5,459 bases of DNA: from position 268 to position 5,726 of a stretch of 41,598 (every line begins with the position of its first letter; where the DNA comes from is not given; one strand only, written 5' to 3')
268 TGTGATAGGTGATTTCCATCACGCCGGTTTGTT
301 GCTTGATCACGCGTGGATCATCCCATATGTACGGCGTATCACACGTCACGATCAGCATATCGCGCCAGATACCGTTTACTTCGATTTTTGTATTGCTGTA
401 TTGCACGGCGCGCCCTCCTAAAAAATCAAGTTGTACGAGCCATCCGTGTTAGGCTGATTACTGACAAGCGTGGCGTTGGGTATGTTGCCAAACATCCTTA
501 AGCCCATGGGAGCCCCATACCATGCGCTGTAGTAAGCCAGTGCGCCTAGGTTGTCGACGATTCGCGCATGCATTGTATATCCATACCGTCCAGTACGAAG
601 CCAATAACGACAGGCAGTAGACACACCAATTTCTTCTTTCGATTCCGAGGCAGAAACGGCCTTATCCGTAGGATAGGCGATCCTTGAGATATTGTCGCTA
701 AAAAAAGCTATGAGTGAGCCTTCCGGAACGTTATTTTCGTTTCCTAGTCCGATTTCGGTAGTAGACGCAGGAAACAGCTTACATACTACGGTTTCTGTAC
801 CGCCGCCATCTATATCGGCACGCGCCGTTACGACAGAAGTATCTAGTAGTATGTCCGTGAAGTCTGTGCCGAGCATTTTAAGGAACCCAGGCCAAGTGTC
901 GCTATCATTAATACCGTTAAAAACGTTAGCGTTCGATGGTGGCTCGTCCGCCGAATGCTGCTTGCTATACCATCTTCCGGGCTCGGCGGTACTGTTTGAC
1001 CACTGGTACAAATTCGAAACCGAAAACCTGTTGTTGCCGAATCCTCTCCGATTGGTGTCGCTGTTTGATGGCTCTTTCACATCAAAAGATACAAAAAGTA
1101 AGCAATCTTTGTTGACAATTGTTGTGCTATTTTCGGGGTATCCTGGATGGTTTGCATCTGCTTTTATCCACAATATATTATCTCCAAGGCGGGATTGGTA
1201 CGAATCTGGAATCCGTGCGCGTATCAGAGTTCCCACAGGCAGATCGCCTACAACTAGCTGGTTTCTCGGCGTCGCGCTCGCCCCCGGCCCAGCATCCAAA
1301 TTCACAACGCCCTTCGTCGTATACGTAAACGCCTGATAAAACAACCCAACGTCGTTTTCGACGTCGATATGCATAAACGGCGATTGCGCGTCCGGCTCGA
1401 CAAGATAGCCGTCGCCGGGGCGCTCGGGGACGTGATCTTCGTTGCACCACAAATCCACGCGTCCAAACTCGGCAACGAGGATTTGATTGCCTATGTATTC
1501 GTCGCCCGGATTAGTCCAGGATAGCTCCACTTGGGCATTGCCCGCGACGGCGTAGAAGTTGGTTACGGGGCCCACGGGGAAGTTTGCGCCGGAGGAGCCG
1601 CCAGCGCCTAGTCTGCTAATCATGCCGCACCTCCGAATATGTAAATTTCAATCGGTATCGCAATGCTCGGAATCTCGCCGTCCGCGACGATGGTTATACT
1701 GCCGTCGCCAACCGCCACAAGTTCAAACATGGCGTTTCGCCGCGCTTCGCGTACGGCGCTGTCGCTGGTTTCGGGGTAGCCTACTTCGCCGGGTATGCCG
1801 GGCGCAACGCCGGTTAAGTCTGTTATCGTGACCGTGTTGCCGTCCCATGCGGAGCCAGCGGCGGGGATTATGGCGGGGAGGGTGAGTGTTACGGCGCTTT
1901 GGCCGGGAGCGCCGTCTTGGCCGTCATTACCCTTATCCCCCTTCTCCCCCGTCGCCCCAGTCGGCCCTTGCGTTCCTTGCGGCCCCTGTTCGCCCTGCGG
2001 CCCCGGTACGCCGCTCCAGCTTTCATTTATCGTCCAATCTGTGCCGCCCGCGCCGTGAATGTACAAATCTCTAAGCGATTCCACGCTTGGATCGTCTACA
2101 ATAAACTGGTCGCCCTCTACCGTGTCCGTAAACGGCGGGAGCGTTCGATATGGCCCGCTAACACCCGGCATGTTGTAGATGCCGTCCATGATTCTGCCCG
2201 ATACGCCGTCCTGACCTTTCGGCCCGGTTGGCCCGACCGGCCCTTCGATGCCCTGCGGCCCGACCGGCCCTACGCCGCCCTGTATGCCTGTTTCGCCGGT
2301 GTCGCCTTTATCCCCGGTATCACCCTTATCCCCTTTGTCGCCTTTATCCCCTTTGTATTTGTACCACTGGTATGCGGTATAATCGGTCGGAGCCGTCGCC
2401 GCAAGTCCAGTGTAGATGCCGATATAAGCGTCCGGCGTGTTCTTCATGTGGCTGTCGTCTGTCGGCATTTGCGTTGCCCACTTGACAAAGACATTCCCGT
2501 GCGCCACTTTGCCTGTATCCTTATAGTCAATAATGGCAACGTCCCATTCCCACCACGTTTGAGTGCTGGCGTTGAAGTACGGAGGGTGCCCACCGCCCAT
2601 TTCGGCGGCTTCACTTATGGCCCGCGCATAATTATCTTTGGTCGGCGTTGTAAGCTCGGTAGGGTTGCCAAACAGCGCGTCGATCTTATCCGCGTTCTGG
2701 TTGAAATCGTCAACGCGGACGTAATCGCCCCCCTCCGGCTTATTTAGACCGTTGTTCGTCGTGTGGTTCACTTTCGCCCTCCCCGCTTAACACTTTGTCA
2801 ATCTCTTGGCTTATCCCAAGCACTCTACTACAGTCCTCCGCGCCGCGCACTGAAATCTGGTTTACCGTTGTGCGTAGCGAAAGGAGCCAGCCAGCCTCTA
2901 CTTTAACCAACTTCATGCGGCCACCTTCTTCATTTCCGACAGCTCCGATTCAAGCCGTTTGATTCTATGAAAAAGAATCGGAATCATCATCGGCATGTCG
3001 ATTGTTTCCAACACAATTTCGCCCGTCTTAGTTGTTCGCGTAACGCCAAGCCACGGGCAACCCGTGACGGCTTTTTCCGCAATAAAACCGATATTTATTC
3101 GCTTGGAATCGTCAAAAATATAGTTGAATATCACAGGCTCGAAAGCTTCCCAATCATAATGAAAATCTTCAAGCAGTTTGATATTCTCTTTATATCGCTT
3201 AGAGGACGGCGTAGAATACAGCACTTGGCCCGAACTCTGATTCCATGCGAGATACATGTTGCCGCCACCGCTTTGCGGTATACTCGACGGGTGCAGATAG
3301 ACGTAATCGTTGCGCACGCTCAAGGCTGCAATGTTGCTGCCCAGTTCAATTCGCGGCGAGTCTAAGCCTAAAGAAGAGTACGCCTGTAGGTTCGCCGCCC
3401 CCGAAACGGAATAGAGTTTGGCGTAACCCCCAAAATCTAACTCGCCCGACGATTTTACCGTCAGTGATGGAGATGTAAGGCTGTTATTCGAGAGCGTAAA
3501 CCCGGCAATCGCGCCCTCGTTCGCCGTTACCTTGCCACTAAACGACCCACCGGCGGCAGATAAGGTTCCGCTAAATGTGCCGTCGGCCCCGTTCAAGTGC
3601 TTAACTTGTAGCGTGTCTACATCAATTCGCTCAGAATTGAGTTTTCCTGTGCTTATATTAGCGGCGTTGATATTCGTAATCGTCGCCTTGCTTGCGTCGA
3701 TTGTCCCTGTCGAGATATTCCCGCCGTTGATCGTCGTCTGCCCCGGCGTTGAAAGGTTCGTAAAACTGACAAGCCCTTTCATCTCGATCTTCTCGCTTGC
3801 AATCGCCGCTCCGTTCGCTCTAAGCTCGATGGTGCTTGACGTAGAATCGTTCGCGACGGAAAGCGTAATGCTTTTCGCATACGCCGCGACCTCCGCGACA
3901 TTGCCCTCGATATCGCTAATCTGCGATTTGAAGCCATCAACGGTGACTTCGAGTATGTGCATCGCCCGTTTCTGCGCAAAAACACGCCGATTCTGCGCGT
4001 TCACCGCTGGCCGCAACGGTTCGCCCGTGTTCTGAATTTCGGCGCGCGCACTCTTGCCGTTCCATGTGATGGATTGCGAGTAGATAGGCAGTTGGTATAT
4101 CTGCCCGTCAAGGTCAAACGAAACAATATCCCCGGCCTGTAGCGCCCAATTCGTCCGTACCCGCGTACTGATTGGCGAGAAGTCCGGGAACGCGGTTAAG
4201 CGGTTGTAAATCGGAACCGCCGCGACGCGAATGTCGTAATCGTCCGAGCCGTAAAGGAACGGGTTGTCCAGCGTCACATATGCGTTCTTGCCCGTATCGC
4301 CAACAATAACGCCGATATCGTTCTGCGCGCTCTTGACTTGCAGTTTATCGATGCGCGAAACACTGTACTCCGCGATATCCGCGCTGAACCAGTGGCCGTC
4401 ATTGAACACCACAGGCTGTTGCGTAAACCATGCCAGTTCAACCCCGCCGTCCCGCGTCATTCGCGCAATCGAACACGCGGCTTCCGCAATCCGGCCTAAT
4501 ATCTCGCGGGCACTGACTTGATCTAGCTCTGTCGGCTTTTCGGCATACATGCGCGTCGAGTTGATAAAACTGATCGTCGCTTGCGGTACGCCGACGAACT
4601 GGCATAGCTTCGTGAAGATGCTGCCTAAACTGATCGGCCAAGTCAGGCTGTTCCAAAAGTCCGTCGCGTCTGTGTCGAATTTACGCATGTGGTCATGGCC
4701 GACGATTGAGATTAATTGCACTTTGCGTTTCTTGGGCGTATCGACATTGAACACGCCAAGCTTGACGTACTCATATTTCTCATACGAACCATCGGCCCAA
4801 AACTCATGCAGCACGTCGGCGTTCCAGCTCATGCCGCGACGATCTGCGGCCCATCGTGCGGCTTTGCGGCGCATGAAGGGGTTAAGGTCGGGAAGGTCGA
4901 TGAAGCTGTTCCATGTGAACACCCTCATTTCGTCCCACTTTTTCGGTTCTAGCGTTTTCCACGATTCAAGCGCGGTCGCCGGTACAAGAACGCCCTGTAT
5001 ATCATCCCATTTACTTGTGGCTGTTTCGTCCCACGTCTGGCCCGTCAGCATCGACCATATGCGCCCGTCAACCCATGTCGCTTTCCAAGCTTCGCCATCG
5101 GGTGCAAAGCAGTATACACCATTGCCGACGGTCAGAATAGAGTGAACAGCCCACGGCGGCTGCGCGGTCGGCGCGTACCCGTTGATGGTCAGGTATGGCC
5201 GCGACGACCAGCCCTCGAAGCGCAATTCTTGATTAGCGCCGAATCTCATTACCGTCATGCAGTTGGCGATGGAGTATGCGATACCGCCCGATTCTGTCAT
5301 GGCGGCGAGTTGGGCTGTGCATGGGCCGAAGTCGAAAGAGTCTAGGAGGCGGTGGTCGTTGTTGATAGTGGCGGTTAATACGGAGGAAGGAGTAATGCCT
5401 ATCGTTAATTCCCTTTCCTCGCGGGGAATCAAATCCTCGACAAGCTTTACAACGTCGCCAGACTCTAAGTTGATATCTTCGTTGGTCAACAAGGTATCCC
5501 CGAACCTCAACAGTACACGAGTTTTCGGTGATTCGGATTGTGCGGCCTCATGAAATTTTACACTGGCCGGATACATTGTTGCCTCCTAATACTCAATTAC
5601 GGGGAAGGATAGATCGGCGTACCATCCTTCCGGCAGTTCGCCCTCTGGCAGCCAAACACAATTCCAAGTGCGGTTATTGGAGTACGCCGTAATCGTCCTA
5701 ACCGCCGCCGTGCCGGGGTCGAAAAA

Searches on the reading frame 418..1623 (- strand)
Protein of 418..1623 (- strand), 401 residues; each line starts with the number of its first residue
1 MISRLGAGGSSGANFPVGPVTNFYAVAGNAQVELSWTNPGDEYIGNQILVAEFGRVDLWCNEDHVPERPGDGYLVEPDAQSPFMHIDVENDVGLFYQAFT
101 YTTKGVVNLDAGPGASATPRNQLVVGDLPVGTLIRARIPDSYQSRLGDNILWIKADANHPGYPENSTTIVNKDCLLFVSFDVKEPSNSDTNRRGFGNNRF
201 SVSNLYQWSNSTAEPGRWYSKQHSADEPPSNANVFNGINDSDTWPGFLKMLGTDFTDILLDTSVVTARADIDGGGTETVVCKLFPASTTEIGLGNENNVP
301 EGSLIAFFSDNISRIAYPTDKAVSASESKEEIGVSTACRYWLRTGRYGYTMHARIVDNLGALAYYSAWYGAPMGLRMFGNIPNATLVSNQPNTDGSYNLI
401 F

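Call 26: search_protein_families(library=phrogs, proteins=[window:418-1623:-], max_evalue=0.00001)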
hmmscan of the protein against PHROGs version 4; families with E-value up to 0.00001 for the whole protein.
window:418-1623:- (401 aa): 2 families
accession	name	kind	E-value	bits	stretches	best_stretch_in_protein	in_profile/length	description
phrog_10993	-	head and packaging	1.1e-56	193.9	1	126-400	6-259/556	Hoc-like head decoration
phrog_24060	-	unknown function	8.4e-45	153.7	1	124-401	2-269/1438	-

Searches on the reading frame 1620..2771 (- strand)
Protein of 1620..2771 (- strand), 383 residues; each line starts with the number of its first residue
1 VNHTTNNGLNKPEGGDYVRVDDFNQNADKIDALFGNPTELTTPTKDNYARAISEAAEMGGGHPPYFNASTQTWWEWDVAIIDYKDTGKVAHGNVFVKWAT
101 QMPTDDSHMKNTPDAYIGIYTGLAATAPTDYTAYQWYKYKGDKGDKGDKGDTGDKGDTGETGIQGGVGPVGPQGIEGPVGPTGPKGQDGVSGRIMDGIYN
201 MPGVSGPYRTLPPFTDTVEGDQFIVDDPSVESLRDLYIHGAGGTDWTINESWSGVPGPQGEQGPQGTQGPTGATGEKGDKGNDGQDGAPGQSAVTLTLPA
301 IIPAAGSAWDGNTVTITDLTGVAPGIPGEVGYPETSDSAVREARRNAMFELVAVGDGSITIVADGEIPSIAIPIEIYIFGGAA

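Call 26: search_protein_families(library=phrogs, proteins=[window:1620-2771:-], max_evalue=0.00001)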
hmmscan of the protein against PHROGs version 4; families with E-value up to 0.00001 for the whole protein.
window:1620-2771:- (383 aa): 27 families (the best 25 are shown)
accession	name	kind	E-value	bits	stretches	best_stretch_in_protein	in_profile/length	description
phrog_819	-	tail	2.7e-25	89.8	1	140-291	537-667/1024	tail protein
phrog_5073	-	tail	1.1e-20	75.2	2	140-192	260-315/519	tail fiber protein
phrog_366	-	tail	4.2e-18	67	2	140-193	326-379/474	tail fiber protein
phrog_10972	-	tail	1.5e-15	58.5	2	140-193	162-215/343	tail fiber protein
phrog_6320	-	tail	2.2e-15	57.5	1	140-320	115-223/745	tail fiber protein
phrog_8745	-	tail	1.5e-14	53.3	1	140-305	1403-1503/1803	tail fiber protein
phrog_3904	-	tail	2.4e-13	50.3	1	139-290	673-804/1086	tail fiber protein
phrog_1806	-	tail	7.3e-13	49.4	1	139-294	110-234/276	collagen like minor tail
phrog_38806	-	unknown function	1.7e-11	45.1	1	140-191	69-138/285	-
phrog_26654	-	unknown function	5.4e-11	43.5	1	141-203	103-165/360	-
phrog_32409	-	tail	2.3e-10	40.4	1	136-189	186-239/884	tail fiber protein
phrog_32123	-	unknown function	3.5e-10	39.8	1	141-192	221-308/532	-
phrog_26246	-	tail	3.9e-10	40.4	1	139-193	105-159/329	tail protein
phrog_18350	-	tail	9.9e-10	39.5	1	240-293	141-196/253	tail fiber protein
phrog_38766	-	head and packaging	2.3e-09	37.3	1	141-191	106-162/478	virion structural protein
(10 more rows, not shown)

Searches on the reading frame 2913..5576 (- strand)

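Call 26: search_protein_families(library=phrogs, proteins=[window:2913-5576:-], max_evalue=0.00001)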
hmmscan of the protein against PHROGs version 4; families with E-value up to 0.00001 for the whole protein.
window:2913-5576:- (887 aa): 7 families
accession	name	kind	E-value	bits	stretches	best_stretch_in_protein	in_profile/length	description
phrog_18190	-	unknown function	2.7e-29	103.1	2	395-669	245-517/723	-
phrog_6616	-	tail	6.1e-26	91.6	1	55-509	55-335/991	tail protein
phrog_1980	-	tail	4.5e-08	33.8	1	597-837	194-376/449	tail fiber protein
phrog_36443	-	unknown function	3.2e-07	29.6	1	532-630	837-932/1238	-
phrog_1899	-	unknown function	1.6e-06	27.6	1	543-663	367-490/933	-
phrog_23052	-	unknown function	5.3e-06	26.3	0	257-508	90-340/613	-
phrog_7841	-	unknown function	5.9e-06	26.5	0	769-886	370-488/489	-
